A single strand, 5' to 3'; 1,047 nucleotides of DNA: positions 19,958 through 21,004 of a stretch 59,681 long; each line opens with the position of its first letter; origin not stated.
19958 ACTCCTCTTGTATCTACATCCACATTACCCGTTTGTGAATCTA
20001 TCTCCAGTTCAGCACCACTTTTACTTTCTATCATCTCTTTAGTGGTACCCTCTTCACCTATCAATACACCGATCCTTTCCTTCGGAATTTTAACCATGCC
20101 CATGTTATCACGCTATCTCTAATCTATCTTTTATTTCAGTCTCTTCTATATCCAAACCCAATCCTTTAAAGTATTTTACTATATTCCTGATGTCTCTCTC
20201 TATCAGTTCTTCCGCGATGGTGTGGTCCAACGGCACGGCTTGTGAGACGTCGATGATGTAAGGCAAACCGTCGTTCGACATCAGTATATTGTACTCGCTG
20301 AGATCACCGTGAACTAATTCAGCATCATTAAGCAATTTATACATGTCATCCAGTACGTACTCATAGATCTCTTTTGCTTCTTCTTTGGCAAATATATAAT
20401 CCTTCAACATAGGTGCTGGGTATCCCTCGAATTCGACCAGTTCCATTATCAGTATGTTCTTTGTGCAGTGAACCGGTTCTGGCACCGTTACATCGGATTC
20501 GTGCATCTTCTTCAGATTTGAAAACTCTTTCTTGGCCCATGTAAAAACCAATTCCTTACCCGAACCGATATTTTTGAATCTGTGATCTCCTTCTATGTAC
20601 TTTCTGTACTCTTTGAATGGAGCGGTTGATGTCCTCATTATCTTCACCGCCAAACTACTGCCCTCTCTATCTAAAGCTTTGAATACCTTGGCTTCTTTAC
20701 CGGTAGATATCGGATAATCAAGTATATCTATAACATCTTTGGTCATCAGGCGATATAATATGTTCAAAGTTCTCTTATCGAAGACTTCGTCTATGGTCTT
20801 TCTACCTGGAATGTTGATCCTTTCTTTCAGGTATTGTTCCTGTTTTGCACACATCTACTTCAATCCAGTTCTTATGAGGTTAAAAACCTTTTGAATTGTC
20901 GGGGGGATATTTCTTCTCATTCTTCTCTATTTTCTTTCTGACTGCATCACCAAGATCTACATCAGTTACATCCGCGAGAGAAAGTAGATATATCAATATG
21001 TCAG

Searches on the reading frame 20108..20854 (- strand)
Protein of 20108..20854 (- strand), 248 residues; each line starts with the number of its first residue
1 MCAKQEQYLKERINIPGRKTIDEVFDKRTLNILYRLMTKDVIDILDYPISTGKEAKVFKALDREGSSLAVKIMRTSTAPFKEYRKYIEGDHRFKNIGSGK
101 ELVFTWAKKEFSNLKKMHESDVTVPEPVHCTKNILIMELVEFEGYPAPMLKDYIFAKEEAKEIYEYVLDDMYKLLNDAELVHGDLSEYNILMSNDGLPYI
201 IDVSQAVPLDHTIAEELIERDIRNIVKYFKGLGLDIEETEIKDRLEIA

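Call 37: search_protein_families(library=pfam, proteins=[window:20108-20854:-], max_evalue=0.001)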
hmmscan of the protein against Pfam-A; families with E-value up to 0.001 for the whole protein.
window:20108-20854:- (248 aa): 5 families
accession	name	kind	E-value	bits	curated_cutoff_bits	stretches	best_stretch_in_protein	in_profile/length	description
PF01163.29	RIO1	-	2.7e-59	200.4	22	1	56-235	1-180/187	RIO domain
PF03109.22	ABC1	-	5.6e-09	35.9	22.9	1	117-231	125-231/244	ABC1 atypical kinase-like domain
PF00069.31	Pkinase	-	9.3e-05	22.4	31.7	1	51-203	9-142/263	Protein kinase domain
PF10707.15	YrbL-PhoP_reg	-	0.00025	21.2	31.5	1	133-195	79-140/185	PhoP regulatory network protein YrbL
PF06293.20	Kdo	-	0.00065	19.6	21.3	0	73-230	25-191/207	Lipopolysaccharide kinase (Kdo/WaaP) family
